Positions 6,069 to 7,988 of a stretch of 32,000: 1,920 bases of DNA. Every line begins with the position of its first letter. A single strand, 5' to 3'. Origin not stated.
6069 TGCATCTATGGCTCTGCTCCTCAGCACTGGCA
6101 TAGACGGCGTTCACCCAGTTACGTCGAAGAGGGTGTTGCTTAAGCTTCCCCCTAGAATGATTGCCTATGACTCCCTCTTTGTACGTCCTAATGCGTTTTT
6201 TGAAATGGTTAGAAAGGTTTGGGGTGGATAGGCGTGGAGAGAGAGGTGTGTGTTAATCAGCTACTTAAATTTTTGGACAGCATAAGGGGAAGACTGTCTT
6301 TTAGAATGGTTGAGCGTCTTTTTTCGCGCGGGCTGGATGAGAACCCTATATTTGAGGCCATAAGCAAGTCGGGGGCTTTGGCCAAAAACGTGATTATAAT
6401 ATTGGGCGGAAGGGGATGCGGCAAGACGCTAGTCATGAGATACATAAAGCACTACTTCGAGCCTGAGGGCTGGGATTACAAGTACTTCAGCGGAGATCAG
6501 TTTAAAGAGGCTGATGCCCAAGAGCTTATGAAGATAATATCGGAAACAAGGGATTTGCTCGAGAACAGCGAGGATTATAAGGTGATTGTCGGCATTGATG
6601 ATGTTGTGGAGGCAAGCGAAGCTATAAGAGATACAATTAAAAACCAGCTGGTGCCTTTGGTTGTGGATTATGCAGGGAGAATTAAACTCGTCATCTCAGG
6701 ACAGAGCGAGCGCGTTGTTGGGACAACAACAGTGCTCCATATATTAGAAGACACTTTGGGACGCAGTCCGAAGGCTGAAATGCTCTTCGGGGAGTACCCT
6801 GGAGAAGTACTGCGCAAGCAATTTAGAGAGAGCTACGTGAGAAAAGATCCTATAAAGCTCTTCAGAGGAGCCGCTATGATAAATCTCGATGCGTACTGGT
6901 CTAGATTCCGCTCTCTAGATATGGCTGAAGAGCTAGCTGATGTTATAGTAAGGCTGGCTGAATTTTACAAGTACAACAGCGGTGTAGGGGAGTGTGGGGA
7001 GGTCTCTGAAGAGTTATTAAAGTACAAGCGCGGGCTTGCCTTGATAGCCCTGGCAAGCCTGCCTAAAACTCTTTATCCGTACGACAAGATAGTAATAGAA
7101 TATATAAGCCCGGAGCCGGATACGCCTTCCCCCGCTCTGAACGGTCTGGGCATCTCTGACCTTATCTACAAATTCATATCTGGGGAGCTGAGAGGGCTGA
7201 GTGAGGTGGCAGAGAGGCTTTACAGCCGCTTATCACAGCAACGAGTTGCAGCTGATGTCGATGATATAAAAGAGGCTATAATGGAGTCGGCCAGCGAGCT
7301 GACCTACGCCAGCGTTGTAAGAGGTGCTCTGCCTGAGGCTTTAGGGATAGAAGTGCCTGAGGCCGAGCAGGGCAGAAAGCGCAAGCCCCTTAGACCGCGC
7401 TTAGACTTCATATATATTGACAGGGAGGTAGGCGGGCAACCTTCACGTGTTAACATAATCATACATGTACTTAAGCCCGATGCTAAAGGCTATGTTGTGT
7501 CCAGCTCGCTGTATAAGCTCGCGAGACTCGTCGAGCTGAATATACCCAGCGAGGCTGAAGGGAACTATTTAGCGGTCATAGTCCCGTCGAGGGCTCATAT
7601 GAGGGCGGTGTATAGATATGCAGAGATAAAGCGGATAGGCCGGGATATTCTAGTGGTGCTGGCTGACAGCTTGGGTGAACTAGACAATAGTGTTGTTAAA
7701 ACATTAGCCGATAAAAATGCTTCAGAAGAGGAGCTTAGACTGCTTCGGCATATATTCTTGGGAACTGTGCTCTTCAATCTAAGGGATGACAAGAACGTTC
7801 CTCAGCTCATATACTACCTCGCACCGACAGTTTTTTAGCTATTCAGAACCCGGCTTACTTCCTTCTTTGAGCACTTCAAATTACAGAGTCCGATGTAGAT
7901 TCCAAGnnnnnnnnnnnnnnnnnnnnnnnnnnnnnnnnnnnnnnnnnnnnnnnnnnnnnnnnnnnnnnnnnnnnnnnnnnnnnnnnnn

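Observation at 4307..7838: Uncharacterised three-gene operon (161 aa / 480 aa / 539-aa P-loop NTPase) next to the RM cassette: candidate novel defence system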

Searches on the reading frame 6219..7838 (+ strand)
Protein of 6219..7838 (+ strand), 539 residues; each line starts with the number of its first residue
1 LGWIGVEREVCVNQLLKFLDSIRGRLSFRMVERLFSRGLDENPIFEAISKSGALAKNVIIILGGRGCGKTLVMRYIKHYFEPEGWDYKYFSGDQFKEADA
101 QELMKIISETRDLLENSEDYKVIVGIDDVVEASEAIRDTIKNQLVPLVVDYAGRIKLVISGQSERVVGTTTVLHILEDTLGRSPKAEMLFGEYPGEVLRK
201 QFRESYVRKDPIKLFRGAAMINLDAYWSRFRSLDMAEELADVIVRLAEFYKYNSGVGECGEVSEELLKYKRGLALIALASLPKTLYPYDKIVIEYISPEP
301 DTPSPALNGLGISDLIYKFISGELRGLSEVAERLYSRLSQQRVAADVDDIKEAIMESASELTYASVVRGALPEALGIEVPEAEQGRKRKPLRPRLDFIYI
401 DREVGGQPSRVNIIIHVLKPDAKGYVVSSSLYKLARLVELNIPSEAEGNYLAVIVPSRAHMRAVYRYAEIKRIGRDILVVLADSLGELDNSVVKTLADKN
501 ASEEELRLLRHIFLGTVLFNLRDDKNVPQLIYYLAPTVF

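Call 6: search_protein_families(library=pfam, proteins=[window:6219-7838:+], max_evalue=1)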
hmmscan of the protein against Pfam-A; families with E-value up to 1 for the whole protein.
window:6219-7838:+ (539 aa): 17 families
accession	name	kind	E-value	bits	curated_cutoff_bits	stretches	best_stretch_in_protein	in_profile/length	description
PF13173.12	AAA_14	-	5.8e-06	26.8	27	1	56-137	2-82/129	AAA domain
PF24389.1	ORC-CDC6-like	-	8.7e-05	21.9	27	1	55-78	32-54/571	ORC-CDC6-like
PF20720.3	nSTAND3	-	0.00046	20.3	27.2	1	56-178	17-117/155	Novel STAND NTPase 3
PF25199.1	nSTAND_NTPase5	-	0.0013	19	34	1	35-142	20-118/145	Novel STAND NTPase 5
PF00448.28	SRP54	-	0.0023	18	22.7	1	57-156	2-96/196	SRP54-type protein, GTPase domain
PF00004.35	AAA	-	0.0027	18.6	21.2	1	60-181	2-119/131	ATPase family associated with various cellular activities (AAA)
PF24883.2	NPHP3_N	-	0.0061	17.2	24.8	1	55-107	21-72/164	Nephrocystin 3, N-terminal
PF13245.12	AAA_19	-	0.021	15.4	25.1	1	52-80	7-35/134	AAA domain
PF00308.24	Bac_DnaA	-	0.031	14.9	23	1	47-130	25-107/162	Bacterial DnaA ATPAse domain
PF13191.12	AAA_16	-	0.042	14.8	32.6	1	48-85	16-53/167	AAA ATPase domain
PF13479.12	AAA_24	-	0.098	12.9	27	1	56-143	2-87/195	AAA domain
PF13604.12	AAA_30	-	0.12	12.5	27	1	56-109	18-71/191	AAA domain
PF10814.13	CwsA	-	0.14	12.9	26.7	1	329-390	35-91/134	Cell wall synthesis protein CwsA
PF06745.19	ATPase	-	0.14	12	26.6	1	45-72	8-35/231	KaiC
PF19064.5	DUF5760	-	0.19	12.4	27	1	88-117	53-79/86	Family of unknown function (DUF5760)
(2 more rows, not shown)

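Call 7: search_protein_families(library=padloc, proteins=[window:6219-7838:+], max_evalue=1)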
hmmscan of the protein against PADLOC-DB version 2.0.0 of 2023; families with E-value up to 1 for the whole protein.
window:6219-7838:+ (539 aa): 7 families
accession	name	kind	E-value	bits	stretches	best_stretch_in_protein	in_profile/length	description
PDLC04791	PDC-S01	-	0.00071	16.4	1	56-144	19-103/395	-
PDLC04789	PDC-S01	-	0.0009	16.4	1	54-164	15-111/375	-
PDLC04787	PDC-S01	-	0.0028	14.6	1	55-129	26-101/412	-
PDLC04680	PDC-M49A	-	0.003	14.2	2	88-131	340-380/674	-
PDLC00268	PtuA1|PtuA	-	0.0037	14.7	1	55-112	24-80/411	AAA ATPase domain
PDLC00289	PtuA1|PtuA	-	0.01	12.9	1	55-123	27-100/404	AAA ATPase domain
PDLC04678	PDC-M49A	-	0.037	10.3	1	58-105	239-282/681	-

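Call 8: search_protein_families(library=ncbifam, proteins=[window:6219-7838:+], max_evalue=1)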
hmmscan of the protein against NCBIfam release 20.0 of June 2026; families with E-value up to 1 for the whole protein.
window:6219-7838:+ (539 aa): 10 families
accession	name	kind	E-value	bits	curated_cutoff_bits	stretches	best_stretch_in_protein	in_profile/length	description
NF047389.1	ATPase_Sll1717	subfamily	0.0086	15.2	75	1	54-107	27-75/454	P-loop ATPase, Sll1717 family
NF041743.1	RdrA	equivalog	0.01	14.3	600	1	55-123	53-112/742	antiviral RADAR system adenosine triphosphatase RdrA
NF011997.0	PRK15453.1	equivalog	0.015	14.7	362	1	57-112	6-61/290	phosphoribulokinase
NF005320.0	PRK06851.1-6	equivalog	0.016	14.2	556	1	55-93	31-69/363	hypothetical protein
TIGR01448.2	helicase_RecD2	equivalog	0.026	12.6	500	1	52-82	327-357/713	SF1B family DNA helicase RecD2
TIGR01425.1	SRP54_euk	equivalog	0.027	13.4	576.25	1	55-156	99-195/428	signal recognition particle protein SRP54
TIGR01186.1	proV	subfamily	0.038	13.1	326.6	1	57-105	20-67/363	betaine/proline/choline family ABC transporter ATP-binding protein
NF008809.0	PRK11831.1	equivalog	0.061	12.6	441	1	33-105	14-82/270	phospholipid ABC transporter ATP-binding protein MlaF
TIGR00064.1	ftsY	equivalog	0.083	12.1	260.7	1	52-156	75-174/279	signal recognition particle-docking protein FtsY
NF005650.0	PRK07417.1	equivalog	0.11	11.8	290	0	319-362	63-106/281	prephenate/arogenate dehydrogenase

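Call 12: find_homologous_proteins(query=window:6219-7838:+)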
Query window:6219-7838:+ (539 aa): 32 proteins with E <= 0.001 among 8000 candidates.
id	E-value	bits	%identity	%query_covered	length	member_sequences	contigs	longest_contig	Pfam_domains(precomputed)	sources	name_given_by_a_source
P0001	0.0e+0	1118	96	99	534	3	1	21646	PF13173.13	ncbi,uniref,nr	ncbi:ATP-binding protein [Aeropyrum pernix]|uniref:ATP-binding protein n=1 Tax=Aeropyrum pernix TaxI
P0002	3.3e-152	526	46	99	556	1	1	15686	PF13173.13,PF00004.36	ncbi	-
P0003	2.7e-149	516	47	99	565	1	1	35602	-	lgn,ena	-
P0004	1.3e-145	504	47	97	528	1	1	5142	PF13173.13,PF25199.2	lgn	-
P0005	1.1e-140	488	45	99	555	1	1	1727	-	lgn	-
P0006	1.1e-128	448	45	98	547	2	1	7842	PF13173.13,PF25199.2,PF20720.4,PF24389.2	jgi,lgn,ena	-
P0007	5.0e-126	440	43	98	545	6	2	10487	PF24389.2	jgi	jgi:hypothetical protein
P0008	2.1e-118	414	42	98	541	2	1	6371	-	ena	-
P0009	1.4e-113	398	41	98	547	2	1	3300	PF25199.2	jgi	-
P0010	3.7e-112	394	41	98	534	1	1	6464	PF25199.2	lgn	-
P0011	3.9e-111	390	42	98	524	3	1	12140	PF13173.13,PF20720.4,PF24389.2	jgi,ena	-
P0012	1.1e-110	389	41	98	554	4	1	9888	PF13173.13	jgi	jgi:hypothetical protein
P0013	1.6e-110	388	44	80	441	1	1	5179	-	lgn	-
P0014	5.9e-110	386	40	98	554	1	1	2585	PF13173.13,PF24389.2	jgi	jgi:hypothetical protein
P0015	4.7e-107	377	41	98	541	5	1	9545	PF13173.13,PF01637.25,PF24389.2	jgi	jgi:hypothetical protein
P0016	6.6e-107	376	41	98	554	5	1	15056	-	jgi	jgi:hypothetical protein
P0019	5.2e-103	364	39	98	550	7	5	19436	PF13173.13,PF01637.25,PF25199.2,PF20720.4,PF13191.13,PF24389.2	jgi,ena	jgi:KaiC/GvpD/RAD55 family RecA-like ATPase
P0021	3.9e-102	361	40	98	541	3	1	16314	PF01637.25,PF24389.2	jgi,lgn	jgi:hypothetical protein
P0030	7.5e-97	343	38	98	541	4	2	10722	PF13173.13,PF24389.2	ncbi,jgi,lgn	jgi:hypothetical protein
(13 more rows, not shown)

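Call 16: find_encoding_contigs(protein=P0003, flank=10000, max_places=3)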
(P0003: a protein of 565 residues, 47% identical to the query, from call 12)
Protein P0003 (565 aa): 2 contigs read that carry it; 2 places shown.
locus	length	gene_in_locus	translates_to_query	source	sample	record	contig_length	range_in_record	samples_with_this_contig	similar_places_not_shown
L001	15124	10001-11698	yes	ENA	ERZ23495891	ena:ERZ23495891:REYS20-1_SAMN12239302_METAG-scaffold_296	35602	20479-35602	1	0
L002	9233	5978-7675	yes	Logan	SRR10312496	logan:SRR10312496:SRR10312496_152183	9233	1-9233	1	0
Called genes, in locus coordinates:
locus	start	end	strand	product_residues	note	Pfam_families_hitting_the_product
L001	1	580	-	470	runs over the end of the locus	PF09369:MZB (weak)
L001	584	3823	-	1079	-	PF00270:DEAD (weak), PF04851:ResIII (faint), PF00271:Helicase_C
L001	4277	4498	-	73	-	-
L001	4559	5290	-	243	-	PF00730:HhH-GPD, PF10576:EndIII_4Fe-2S (weak)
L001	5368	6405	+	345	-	-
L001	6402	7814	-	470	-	PF00145:DNA_methylase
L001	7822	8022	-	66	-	-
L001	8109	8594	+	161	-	-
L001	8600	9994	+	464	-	-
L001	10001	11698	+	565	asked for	-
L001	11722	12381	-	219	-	PF00239:Resolvase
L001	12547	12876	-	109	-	-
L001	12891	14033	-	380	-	PF13102:Phage_int_SAM_5 (faint), PF00589:Phage_integrase, PF13240:Zn_Ribbon_1 (weak), PF24463:DUF7577 (weak)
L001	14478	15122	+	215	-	?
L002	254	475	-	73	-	-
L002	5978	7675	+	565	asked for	-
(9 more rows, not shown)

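Call 17: find_encoding_contigs(protein=P0002, flank=10000, max_places=3)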
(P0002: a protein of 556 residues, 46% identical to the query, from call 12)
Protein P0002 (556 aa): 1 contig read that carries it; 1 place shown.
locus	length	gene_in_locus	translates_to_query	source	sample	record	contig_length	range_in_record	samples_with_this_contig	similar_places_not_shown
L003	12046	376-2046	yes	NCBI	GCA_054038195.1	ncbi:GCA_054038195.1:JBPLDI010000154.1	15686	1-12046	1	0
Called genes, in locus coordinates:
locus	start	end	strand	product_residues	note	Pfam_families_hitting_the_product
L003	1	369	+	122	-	?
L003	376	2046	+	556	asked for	PF13173:AAA_14 (weak), PF00004:AAA (faint)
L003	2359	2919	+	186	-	PF00589:Phage_integrase (faint)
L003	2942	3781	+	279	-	-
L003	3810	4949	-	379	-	PF13102:Phage_int_SAM_5 (weak), PF00589:Phage_integrase, PF24463:DUF7577 (weak), PF13240:Zn_Ribbon_1 (weak)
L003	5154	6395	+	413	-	PF00483:NTP_transferase, PF25084:LbH_EIF2B, PF00132:Hexapep (faint), PF24894:Hexapep_GlmU, PF25087:GMPPB_C, PF25084:LbH_EIF2B (weak)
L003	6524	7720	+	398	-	PF04101:Glyco_tran_28_C (faint)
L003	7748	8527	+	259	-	-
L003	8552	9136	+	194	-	PF01596:Methyltransf_3, PF13847:Methyltransf_31 (weak), PF13578:Methyltransf_24, PF13649:Methyltransf_25 (weak)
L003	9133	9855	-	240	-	PF00702:Hydrolase (faint), PF08282:Hydrolase_3, PF05116:S6PP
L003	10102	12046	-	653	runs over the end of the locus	-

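Call 18: find_encoding_contigs(protein=P0019, flank=10000, max_places=4)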
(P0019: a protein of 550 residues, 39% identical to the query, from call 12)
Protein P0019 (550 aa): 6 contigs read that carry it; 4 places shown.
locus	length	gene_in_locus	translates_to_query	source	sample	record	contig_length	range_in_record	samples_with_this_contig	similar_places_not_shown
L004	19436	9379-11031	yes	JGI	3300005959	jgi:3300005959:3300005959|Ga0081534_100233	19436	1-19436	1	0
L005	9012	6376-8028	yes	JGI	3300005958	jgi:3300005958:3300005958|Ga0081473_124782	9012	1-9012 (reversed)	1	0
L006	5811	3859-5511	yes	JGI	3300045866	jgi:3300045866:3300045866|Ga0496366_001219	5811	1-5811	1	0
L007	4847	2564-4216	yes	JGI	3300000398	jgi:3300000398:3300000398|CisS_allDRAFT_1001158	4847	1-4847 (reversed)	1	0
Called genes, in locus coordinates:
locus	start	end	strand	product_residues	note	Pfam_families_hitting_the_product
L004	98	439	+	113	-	-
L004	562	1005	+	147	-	-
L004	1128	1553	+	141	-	PF05869:Dam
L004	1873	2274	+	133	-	-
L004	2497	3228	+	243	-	-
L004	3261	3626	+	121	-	PF08960:STIV_B116-like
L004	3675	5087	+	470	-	PF00145:DNA_methylase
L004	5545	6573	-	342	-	-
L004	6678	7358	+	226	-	PF00730:HhH-GPD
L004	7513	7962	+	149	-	-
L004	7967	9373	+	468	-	-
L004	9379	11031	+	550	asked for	PF24389:ORC-CDC6-like (weak), PF25199:nSTAND_NTPase5, PF01637:ATPase_2 (weak), PF13173:AAA_14, PF13191:AAA_16 (faint), PF20720:nSTAND3 (faint)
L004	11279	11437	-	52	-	-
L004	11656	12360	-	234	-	PF01987:AIM24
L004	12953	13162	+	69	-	-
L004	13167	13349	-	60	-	-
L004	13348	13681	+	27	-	-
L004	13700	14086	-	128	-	-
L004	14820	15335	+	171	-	-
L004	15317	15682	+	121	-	-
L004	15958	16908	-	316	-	PF00389:2-Hacid_dh, PF02826:2-Hacid_dh_C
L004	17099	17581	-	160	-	PF02870:Methyltransf_1N, PF01035:DNA_binding_1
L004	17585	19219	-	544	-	PF00587:tRNA-synt_2b, PF03129:HGTP_anticodon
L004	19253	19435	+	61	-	?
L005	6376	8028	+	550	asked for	PF24389:ORC-CDC6-like (weak), PF25199:nSTAND_NTPase5, PF01637:ATPase_2 (weak), PF13173:AAA_14, PF13191:AAA_16 (faint), PF20720:nSTAND3 (faint)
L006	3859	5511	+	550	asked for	PF24389:ORC-CDC6-like (weak), PF25199:nSTAND_NTPase5, PF01637:ATPase_2 (weak), PF13173:AAA_14, PF13191:AAA_16 (faint), PF20720:nSTAND3 (faint)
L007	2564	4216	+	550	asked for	PF24389:ORC-CDC6-like (weak), PF25199:nSTAND_NTPase5, PF01637:ATPase_2 (weak), PF13173:AAA_14, PF13191:AAA_16 (faint), PF20720:nSTAND3 (faint)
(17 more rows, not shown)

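Call 19: find_encoding_contigs(protein=P0021, flank=10000, max_places=3)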
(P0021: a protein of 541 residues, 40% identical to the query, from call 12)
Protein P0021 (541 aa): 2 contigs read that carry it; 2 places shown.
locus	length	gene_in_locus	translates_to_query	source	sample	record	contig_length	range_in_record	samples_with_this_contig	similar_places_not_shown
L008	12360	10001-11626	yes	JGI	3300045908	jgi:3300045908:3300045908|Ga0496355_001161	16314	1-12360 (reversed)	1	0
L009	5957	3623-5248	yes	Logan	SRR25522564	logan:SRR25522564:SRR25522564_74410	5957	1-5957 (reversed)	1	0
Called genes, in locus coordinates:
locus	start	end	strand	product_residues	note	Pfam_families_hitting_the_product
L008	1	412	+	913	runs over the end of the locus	-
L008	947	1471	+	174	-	-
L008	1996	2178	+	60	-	-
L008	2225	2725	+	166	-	-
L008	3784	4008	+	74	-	-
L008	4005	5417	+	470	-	PF00145:DNA_methylase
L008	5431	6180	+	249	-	-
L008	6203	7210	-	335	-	-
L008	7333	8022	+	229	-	PF00730:HhH-GPD, PF10576:EndIII_4Fe-2S (weak)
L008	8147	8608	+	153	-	-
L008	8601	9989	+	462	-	-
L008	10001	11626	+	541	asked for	PF24389:ORC-CDC6-like (weak), PF01637:ATPase_2 (faint)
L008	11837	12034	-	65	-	-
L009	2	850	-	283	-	?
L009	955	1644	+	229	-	PF00730:HhH-GPD, PF10576:EndIII_4Fe-2S (weak)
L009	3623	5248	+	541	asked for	PF24389:ORC-CDC6-like (weak), PF01637:ATPase_2 (faint)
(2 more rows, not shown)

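Call 20: find_encoding_contigs(protein=P0016, flank=10000, max_places=3)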
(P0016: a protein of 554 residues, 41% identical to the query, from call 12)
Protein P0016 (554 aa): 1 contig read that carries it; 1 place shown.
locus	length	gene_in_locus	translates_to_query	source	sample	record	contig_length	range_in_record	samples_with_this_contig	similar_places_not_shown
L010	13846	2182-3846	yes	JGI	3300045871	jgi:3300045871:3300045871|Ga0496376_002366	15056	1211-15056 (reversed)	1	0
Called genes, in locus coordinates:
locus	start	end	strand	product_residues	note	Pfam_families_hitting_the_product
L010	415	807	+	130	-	-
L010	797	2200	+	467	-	-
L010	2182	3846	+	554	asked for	-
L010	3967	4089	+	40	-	-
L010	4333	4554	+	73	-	-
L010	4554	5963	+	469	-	PF00145:DNA_methylase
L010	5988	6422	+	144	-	-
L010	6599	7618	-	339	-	-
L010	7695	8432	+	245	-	PF00730:HhH-GPD, PF00633:HHH (weak)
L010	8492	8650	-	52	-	-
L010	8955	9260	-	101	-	PF02796:HTH_7 (weak)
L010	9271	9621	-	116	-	-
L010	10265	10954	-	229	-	PF13091:PLDc_2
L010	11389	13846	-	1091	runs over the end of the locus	PF02384:N6_Mtase, PF01170:UPF0020 (faint), PF20473:MmeI_Mtase, PF07669:Eco57I, PF22837:M_Eco57I_C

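Call 25: find_related_loci(query=A1, collection=genome_contigs, flank=10000)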
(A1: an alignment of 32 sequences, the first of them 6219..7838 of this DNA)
Query A1 (539 aa) in genome_contigs; peptide patterns used: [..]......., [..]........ (x = any residue, [..] = any of these).
46 stretches matched a pattern; 8 encode a relative of the query (tblastn E <= 1e-3); 8 distinct loci.
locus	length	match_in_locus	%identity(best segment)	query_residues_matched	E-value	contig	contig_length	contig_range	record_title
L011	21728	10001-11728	39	1-538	8e-116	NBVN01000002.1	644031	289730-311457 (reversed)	MAG: Zestosphaera tikiterensis isolate NZ3 Iph_new_4C, whole genome shotgun sequence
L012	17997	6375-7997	38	11-538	3e-102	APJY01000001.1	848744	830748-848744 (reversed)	Sulfolobales archaeon Acd1 Acd1_C1, whole genome shotgun sequence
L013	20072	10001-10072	63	55-78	2e-5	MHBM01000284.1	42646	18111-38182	MAG: Lentisphaerae bacterium RIFOXYA12_FULL_48_11 rifixya3_full_scaffold_742, whole genome shotgun sequence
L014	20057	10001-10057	68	60-78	5e-5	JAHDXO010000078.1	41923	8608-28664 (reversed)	MAG: Pirellulaceae bacterium isolate PLA7 NODE_1698_length_41923_cov_9.974515, whole genome shotgun sequence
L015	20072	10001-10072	58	55-78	1e-4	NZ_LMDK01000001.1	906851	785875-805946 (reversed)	Pelomonas sp. Root1237 contig_1, whole genome shotgun sequence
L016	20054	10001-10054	72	61-78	2e-4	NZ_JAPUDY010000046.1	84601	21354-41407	MAG: Acidovorax sp. isolate labscale reactor_MAG11 NODE_234_length_84601_cov_113.192073, whole genome shotgun sequence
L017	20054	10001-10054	72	61-78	2e-4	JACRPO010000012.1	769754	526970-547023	MAG: Burkholderiales bacterium isolate NC_groundwater_1989_Pr3_S-0.65um_71_12 SR2-18-Sp65_coassembly_scaffold_211599, wh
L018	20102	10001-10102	47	43-78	1e-4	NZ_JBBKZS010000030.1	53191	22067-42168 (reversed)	Variovorax robiniae strain KACC 18901 contig00030, whole genome shotgun sequence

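Call 26: search_solved_structures(query=A1, max_evalue=1)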
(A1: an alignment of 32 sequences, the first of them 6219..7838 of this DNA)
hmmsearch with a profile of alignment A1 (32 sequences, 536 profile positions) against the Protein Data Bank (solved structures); distinct sequences matched with E-value up to 1: 26.
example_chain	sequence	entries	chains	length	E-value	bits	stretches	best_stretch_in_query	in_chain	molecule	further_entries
4d81_A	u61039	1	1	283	0.043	15.4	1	54-128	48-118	AAA ATPase, central domain protein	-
4d82_A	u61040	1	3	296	0.047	15.3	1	54-128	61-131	AAA ATPase, central domain protein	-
4d80_A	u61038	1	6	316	0.055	15.1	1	54-128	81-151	AAA ATPASE, CENTRAL DOMAIN PROTEIN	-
9olo_A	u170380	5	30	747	0.07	14.7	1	53-123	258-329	Vesicle-fusing ATPase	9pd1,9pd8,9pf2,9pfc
3j94_A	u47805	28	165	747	0.07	14.7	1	53-123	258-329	Vesicle-fusing ATPase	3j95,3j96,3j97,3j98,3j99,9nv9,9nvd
6mdm_A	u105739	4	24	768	0.071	14.7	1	53-123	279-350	Vesicle-fusing ATPase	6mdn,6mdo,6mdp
6ip2_B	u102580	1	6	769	0.073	14.7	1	53-123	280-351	Vesicle-fusing ATPase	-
5vc7_A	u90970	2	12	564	0.13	13.8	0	54-112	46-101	VCP-like ATPase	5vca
6bge_A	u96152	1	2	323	0.15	13.7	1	38-74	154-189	VirB11-like protein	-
1g6o_A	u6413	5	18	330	0.15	13.6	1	38-74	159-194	CAG-ALPHA | virB11 homolog | Cag-alfa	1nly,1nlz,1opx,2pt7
5g4g_A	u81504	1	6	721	0.25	12.9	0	54-112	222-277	VCP-LIKE ATPASE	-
5g4f_A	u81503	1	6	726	0.26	12.9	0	54-112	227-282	VCP-LIKE ATPASE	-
3fvq_A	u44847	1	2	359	0.27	12.8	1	30-70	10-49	Fe(3+) ions import ATP-binding protein fbpC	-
7ch8_I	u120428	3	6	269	0.28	12.8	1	40-95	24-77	Probable ATP-binding component of ABC transporter | Probable ATP-binding component of ABC transporter,P.aeruginosa Mla F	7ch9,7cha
7wub_C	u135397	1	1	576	0.42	12.2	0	54-112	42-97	Transitional endoplasmic reticulum ATPase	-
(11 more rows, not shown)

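Call 33: predict_structure(alignment_id=A1)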
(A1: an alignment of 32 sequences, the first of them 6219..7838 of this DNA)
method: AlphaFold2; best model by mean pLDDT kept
length: 539 residues; sequences in the alignment: 32
mean_pLDDT: 89.7   pTM: 0.89
mean pLDDT of the five models: 89.7, 89.5, 88.8, 87.6, 87.5
residues with pLDDT >= 90: 389; 70-90: 110; 50-70: 25; < 50: 15
segments of 3 or more residues with pLDDT < 50: 1-4, 299-303, 383-387
pLDDT, mean of each block of 10 residues (from residue 1): 57 93 88 93 95 97 92 97 94 71 89 95 95 91 97 97 84 93 97 95 88 97 94 95 96 85 93 95 79 67 70 93 93 96 94 96 93 85 51 90 78 96 92 93 91 96 90 92 95 96 95 94 92 84
secondary structure, 60 per line:
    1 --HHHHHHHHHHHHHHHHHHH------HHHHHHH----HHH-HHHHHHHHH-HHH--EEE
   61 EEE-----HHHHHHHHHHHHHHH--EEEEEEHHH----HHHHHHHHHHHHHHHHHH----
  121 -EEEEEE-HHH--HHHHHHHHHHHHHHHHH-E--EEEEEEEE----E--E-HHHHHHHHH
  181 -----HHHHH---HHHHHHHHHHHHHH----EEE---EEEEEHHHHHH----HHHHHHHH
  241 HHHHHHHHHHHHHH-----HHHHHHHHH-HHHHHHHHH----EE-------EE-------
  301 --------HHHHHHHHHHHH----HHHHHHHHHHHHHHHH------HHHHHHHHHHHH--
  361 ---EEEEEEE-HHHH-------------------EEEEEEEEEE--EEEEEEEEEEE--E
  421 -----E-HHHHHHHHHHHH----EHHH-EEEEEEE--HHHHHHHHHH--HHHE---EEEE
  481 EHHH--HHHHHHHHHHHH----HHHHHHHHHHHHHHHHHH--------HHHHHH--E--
elements in order: H3-21 H28-34 H43-51 E58-63 H69-83 E86-91 H99-116 E122-127 H134-150 E155-162 H172-180 H186-190 H194-207 E212-214 E218-222 H223-228 H233-254 H260-268 H270-278 H309-320 H325-340 H347-358 E364-370 H372-375 E395-404 E407-417 H428-439 E449-455 H458-467 E477-481 H487-498 H503-520 H529-534
